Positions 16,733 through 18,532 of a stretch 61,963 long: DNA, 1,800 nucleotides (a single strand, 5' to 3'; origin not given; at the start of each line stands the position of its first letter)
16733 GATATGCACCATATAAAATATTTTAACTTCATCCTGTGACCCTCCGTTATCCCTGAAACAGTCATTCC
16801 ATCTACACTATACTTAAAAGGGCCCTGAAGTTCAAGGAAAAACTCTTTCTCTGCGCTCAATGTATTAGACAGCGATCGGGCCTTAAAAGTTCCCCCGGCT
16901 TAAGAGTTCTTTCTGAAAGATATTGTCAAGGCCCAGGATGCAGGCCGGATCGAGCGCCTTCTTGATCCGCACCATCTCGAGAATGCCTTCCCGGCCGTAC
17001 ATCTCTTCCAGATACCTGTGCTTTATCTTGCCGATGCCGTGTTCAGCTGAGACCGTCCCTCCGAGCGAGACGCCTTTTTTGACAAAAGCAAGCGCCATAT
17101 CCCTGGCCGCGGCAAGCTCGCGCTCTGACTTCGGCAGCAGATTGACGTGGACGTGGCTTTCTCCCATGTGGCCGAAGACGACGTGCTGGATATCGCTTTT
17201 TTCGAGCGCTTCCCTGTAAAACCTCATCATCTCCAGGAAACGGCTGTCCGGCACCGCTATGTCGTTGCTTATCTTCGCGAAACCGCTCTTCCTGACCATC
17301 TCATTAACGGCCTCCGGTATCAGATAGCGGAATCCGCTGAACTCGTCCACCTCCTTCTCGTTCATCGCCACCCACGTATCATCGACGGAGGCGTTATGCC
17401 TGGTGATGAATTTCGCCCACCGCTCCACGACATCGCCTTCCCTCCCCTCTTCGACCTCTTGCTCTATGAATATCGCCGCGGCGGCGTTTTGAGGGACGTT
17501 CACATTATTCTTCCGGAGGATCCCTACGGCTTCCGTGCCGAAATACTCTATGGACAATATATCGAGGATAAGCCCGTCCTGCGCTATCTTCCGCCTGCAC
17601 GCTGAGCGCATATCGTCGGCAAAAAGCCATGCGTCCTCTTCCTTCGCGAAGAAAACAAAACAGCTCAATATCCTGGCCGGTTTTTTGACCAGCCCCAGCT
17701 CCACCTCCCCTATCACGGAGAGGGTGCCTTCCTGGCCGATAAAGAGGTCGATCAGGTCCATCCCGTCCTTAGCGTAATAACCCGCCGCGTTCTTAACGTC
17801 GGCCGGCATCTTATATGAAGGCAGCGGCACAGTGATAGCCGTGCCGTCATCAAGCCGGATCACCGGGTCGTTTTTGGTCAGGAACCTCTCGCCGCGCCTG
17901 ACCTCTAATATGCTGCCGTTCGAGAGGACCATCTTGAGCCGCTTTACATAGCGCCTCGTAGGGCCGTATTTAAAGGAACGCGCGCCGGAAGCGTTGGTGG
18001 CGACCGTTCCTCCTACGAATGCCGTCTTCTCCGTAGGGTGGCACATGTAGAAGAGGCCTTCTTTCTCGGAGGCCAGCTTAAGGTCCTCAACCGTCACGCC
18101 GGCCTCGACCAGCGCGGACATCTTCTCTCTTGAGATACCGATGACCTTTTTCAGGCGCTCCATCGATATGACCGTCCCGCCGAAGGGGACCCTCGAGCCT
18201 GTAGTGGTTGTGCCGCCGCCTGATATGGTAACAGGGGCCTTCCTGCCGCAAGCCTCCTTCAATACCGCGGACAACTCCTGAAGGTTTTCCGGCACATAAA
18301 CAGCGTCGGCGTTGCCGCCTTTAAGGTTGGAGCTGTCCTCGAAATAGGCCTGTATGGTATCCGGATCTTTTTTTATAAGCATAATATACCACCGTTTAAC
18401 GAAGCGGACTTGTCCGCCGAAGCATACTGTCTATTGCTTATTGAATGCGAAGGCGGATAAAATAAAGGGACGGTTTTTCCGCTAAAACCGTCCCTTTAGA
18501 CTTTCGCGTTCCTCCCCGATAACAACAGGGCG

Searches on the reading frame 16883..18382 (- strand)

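Call 71: search_protein_families(library=pfam, proteins=[window:16883-18382:-], max_evalue=0.000001)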
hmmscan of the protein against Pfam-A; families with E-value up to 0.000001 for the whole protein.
window:16883-18382:- (499 aa): 2 families
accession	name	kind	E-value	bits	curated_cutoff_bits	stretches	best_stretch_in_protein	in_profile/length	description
PF01565.28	FAD_binding_4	-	3.3e-33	114.8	26.4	1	26-161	2-138/139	FAD binding domain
PF02913.24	FAD-oxidase_C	-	1.5e-31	110.5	21.2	1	264-483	23-243/248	FAD linked oxidases, C-terminal domain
